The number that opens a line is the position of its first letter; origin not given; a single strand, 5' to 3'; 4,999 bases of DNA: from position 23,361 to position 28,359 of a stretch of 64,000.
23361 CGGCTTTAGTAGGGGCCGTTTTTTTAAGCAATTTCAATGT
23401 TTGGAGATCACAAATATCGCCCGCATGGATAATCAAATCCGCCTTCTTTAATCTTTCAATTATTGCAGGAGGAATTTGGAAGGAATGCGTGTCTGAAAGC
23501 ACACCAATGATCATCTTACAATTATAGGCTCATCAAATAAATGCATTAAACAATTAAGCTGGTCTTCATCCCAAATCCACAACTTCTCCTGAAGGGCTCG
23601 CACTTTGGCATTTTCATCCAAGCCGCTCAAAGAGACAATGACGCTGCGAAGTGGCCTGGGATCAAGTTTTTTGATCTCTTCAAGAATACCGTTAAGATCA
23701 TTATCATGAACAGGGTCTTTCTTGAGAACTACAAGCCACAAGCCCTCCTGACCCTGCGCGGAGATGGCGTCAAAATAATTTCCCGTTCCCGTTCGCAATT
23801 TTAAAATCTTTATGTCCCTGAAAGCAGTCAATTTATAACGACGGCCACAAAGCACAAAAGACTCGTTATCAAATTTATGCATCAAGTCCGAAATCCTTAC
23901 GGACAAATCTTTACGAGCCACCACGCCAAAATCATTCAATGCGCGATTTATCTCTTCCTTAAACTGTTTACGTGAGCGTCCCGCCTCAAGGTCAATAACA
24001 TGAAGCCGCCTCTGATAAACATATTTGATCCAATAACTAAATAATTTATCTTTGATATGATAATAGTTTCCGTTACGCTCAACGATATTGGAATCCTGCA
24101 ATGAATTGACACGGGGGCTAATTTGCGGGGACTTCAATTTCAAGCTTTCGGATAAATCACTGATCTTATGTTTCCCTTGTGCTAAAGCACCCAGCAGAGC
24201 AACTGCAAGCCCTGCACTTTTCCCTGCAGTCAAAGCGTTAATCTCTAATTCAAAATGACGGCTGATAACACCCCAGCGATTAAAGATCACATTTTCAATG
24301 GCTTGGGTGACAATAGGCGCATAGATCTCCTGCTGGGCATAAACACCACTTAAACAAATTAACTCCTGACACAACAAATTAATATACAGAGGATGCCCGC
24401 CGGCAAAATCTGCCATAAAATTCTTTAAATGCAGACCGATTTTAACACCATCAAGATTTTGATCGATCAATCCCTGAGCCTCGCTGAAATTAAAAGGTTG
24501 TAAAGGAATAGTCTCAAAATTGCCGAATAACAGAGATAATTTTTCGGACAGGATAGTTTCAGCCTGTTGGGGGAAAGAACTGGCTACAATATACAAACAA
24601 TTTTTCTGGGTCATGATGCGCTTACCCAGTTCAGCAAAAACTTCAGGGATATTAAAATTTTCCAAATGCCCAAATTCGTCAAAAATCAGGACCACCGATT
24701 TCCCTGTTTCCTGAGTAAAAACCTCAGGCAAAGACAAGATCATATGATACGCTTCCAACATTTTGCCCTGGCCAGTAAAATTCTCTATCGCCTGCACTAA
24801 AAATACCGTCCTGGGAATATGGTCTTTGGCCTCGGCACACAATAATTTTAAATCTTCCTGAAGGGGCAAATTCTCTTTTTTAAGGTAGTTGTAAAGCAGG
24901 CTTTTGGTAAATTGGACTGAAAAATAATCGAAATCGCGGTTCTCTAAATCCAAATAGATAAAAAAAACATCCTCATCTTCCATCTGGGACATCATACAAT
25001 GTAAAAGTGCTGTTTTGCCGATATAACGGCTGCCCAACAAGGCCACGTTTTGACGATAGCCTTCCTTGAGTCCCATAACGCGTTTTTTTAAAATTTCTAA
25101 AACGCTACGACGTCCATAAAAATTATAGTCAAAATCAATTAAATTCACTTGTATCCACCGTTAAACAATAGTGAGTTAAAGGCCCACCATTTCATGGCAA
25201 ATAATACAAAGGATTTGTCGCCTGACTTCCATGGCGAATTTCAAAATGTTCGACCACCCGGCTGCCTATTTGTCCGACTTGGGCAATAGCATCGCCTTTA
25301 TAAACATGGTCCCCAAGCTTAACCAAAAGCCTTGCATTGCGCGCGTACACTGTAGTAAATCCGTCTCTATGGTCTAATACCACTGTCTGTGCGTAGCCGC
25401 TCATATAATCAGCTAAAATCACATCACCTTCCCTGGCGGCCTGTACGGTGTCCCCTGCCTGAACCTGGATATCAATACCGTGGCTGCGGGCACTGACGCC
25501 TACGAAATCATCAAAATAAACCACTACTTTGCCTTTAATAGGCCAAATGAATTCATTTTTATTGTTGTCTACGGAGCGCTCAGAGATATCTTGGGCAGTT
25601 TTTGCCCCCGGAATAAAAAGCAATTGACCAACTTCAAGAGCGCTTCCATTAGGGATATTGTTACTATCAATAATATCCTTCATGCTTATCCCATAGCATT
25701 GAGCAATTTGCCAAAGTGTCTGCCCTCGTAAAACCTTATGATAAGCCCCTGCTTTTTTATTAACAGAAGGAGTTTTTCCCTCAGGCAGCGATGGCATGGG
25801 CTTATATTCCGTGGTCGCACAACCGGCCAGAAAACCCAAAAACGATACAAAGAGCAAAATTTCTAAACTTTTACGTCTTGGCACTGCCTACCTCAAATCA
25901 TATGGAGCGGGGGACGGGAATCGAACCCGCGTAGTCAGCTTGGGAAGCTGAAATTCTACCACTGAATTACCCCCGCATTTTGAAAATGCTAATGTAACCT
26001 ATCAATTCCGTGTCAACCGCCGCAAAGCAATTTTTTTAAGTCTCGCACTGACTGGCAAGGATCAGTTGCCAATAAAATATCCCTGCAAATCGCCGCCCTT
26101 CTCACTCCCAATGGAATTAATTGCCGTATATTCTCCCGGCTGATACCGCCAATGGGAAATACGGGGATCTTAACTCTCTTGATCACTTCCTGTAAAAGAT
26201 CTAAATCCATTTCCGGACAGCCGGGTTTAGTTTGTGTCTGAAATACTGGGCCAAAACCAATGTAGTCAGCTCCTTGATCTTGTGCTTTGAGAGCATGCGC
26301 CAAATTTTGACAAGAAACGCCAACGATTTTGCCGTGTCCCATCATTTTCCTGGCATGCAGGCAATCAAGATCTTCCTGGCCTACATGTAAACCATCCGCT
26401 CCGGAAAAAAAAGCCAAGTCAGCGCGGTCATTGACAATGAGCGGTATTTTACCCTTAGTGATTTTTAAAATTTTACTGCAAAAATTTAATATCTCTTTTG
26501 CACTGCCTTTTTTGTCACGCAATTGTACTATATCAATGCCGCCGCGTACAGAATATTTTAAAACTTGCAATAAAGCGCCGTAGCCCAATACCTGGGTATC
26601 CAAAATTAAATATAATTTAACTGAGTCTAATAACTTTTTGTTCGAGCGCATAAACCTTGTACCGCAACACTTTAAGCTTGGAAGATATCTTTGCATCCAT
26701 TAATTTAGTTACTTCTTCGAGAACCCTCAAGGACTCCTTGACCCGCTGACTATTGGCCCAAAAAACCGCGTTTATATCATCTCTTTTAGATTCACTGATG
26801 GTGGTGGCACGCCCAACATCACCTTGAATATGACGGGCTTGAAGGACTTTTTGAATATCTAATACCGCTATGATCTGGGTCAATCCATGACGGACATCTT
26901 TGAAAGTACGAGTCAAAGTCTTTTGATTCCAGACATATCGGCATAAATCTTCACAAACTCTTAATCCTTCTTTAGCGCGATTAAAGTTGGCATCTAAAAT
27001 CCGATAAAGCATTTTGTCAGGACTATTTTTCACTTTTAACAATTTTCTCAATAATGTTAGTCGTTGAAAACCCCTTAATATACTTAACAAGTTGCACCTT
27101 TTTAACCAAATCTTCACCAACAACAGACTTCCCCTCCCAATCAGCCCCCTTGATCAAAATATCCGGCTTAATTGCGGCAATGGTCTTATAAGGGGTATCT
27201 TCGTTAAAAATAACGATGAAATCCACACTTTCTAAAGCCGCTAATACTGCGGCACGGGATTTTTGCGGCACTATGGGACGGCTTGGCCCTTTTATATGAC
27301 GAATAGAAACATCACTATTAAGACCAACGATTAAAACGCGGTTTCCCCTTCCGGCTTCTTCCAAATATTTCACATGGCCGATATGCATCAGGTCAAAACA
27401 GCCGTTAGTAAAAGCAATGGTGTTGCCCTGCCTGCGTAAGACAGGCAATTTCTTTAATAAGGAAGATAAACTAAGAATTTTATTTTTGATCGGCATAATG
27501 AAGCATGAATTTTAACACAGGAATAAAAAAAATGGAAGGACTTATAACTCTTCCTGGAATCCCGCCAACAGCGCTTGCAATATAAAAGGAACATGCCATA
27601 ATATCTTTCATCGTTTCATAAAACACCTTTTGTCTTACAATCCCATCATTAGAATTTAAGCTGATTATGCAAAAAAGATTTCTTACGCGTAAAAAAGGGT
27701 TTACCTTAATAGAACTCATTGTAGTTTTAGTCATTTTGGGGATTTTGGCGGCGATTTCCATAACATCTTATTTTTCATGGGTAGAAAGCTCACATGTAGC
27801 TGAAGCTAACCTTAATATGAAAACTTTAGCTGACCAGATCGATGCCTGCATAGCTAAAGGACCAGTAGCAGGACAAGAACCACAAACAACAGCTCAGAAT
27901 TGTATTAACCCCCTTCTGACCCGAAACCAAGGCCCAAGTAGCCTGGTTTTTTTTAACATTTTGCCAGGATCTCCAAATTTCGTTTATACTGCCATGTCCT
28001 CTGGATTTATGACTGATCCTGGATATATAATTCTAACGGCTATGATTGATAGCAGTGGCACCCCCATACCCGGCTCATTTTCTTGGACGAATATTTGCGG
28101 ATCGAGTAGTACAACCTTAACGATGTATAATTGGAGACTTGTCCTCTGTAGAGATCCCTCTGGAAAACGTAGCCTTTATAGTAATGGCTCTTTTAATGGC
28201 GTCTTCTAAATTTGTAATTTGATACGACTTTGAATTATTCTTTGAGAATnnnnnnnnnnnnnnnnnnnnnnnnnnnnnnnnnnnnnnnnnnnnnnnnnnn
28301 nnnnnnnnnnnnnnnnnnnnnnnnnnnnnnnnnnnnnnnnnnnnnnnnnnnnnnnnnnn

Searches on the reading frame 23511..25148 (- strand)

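Call 13: search_protein_families(library=pfam, proteins=[window:23511-25148:-], max_evalue=0.0001)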
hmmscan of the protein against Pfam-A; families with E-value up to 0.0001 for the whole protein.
window:23511-25148:- (545 aa): 3 families
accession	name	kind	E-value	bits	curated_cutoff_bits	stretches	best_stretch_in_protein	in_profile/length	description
PF13173.12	AAA_14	-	4.7e-08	33.6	27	0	33-88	3-53/129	AAA domain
PF13191.12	AAA_16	-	1.6e-06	29.2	32.6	1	9-161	1-143/167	AAA ATPase domain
PF01637.24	ATPase_2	-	3e-06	27.6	33.2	1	28-231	16-194/225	ATPase domain predominantly from Archaea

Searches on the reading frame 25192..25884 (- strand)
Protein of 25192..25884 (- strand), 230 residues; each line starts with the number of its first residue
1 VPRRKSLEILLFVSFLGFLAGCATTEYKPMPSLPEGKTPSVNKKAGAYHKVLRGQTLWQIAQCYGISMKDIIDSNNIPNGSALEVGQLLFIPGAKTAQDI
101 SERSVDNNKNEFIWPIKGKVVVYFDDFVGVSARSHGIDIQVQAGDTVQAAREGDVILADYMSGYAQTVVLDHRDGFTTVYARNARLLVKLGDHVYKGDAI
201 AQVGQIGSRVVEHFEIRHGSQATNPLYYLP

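Call 13: search_protein_families(library=pfam, proteins=[window:25192-25884:-], max_evalue=0.0001)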
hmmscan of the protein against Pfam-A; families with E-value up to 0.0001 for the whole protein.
window:25192-25884:- (230 aa): 2 families
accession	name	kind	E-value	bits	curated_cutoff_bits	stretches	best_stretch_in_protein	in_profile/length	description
PF01551.29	Peptidase_M23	-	5.6e-22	78.2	28.7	1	134-225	3-96/96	Peptidase family M23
PF01476.26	LysM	-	3e-12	46.7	20.9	1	49-92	1-43/43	LysM domain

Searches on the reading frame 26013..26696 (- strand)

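Call 13: search_protein_families(library=pfam, proteins=[window:26013-26696:-], max_evalue=0.0001)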
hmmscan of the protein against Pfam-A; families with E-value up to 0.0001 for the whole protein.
window:26013-26696:- (227 aa): 1 family
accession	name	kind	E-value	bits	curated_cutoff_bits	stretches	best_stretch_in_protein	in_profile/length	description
PF02581.23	TMP-TENI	-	2.4e-55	187.1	27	1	28-207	1-180/180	Thiamine monophosphate synthase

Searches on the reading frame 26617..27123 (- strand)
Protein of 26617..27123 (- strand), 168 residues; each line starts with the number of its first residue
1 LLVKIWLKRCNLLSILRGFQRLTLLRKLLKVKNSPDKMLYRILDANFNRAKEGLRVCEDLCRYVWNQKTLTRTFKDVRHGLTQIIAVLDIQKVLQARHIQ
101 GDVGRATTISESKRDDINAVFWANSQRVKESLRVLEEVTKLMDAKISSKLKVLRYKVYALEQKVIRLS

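Call 74: search_protein_families(library=pfam, proteins=[window:26617-27123:-], max_evalue=0.0001)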
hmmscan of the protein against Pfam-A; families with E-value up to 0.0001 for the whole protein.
window:26617-27123:- (168 aa): 1 family
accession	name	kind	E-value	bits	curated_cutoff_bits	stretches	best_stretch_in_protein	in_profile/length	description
PF17792.6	ThiD2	-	6.8e-41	140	23.5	1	41-162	1-123/124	ThiD2 family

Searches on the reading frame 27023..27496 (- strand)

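Call 74: search_protein_families(library=pfam, proteins=[window:27023-27496:-], max_evalue=0.0001)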
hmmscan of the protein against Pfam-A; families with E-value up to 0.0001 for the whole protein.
window:27023-27496:- (157 aa): 1 family
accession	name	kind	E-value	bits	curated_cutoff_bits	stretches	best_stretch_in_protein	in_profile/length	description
PF01467.32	CTP_transf_like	-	5.4e-15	56.2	21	1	29-139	1-110/133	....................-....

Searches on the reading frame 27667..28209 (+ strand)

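Call 58: search_protein_families(library=pfam, proteins=[window:27667-28209:+], max_evalue=0.001)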
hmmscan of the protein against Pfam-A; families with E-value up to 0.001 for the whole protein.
window:27667-28209:+ (180 aa): 1 family
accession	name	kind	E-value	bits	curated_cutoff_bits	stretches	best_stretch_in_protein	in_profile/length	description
PF07963.17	N_methyl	-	3.3e-09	36.4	21.2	1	8-31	3-26/27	Prokaryotic N-terminal methylation motif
